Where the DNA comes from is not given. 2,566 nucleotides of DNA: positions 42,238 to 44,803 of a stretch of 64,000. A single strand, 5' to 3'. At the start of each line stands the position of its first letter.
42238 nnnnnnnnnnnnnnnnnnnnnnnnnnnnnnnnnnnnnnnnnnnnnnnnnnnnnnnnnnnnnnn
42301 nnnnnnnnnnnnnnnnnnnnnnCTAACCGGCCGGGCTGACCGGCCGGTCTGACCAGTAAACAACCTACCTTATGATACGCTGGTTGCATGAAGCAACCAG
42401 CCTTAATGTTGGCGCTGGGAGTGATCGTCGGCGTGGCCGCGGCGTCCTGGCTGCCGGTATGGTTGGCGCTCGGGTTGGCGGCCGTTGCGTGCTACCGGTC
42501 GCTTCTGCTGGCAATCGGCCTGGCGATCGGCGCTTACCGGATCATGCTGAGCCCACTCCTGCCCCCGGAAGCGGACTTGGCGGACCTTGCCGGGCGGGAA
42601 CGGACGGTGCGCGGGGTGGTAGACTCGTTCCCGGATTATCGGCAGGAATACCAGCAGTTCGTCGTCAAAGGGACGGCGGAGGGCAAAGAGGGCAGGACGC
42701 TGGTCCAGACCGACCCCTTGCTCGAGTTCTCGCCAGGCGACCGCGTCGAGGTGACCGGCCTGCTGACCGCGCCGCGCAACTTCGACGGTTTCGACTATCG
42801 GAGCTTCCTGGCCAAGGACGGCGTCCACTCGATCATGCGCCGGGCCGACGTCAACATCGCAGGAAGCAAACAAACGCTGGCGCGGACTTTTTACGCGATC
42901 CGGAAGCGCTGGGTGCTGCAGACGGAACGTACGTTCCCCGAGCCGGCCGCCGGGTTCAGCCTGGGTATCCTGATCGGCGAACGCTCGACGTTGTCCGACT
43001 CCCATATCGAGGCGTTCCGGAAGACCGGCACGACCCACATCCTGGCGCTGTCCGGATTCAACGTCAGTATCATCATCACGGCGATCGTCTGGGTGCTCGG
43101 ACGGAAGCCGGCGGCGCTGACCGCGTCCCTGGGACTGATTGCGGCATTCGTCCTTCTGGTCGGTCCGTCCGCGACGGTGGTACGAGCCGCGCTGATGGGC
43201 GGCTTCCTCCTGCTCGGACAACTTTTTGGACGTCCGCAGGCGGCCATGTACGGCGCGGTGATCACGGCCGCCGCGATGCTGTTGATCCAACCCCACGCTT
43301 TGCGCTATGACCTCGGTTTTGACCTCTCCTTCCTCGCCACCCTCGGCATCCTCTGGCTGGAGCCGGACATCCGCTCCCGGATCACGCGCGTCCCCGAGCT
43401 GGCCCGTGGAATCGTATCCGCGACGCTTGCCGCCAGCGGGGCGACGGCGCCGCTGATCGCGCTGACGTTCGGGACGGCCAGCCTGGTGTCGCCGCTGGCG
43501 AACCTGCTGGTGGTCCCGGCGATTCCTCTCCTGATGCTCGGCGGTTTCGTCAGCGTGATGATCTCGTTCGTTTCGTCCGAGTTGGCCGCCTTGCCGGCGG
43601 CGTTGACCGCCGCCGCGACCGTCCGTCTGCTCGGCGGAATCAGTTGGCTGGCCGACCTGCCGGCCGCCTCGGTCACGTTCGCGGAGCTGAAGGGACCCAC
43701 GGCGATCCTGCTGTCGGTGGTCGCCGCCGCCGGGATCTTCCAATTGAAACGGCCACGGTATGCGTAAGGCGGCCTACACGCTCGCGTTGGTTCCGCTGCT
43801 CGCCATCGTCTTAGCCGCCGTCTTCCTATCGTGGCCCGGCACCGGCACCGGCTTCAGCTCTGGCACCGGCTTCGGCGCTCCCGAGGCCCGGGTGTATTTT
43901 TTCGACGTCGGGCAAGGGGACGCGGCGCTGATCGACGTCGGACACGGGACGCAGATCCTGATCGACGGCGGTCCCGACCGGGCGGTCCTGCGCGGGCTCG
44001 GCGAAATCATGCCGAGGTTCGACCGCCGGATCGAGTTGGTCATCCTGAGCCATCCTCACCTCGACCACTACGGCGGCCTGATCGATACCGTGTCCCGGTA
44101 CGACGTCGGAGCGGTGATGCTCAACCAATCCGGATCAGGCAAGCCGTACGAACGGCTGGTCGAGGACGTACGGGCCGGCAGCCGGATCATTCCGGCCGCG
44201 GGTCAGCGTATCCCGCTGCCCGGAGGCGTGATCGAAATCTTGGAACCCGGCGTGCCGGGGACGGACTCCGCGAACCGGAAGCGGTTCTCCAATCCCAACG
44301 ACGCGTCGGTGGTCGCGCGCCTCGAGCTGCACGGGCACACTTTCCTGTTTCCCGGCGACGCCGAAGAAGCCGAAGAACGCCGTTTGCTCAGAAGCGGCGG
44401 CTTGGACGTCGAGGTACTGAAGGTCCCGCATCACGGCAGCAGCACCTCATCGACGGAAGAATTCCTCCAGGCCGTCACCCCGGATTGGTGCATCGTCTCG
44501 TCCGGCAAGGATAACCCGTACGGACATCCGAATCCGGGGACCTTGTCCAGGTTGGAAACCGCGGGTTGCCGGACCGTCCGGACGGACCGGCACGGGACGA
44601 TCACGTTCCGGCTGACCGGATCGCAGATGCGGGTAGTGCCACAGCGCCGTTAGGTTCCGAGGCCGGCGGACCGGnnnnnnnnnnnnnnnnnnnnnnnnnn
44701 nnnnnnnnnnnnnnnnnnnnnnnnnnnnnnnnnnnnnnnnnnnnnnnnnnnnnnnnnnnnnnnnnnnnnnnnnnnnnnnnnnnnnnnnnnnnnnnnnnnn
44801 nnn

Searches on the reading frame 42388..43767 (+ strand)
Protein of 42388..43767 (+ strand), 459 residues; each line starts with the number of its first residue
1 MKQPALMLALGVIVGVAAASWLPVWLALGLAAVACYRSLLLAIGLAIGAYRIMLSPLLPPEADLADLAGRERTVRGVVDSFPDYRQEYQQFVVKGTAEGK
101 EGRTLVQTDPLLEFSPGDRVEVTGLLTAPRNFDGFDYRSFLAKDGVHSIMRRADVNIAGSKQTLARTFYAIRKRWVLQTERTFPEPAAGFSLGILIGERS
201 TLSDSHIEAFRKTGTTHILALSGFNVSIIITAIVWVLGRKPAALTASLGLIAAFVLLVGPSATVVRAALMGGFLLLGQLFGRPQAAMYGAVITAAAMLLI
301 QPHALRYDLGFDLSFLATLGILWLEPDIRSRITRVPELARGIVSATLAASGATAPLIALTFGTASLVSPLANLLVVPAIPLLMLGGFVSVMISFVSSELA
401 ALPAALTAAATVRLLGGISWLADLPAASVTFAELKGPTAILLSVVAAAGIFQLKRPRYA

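Call 91: search_protein_families(library=pfam, proteins=[window:42388-43767:+], max_evalue=0.0001)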
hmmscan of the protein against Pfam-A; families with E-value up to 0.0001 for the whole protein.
window:42388-43767:+ (459 aa): 2 families
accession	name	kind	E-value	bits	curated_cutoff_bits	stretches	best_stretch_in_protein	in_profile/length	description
PF03772.21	Competence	-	3.7e-48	164.7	23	1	194-455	1-269/270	Competence protein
PF13567.11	DUF4131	-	2.4e-17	63.5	31.6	1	20-151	7-158/165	Domain of unknown function (DUF4131)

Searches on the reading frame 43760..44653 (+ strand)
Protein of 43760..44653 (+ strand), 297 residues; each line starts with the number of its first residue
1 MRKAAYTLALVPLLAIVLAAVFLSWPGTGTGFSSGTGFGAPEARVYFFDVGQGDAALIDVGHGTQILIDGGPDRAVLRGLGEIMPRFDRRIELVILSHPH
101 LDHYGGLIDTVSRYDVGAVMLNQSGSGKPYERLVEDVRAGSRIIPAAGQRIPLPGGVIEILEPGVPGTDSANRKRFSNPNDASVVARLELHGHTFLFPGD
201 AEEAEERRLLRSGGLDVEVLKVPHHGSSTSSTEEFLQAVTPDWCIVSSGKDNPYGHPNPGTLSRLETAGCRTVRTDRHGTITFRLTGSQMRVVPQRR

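Call 90: search_protein_families(library=pfam, proteins=[window:43760-44653:+], max_evalue=0.0001)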
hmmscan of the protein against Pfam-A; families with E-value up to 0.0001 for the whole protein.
window:43760-44653:+ (297 aa): 2 families
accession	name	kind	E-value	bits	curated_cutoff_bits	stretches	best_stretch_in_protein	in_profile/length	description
PF00753.33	Lactamase_B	-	1.1e-15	58.5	22.7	1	49-242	2-188/196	Metallo-beta-lactamase superfamily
PF12706.13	Lactamase_B_2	-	1.1e-07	32.1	27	1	64-221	1-163/200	Beta-lactamase superfamily domain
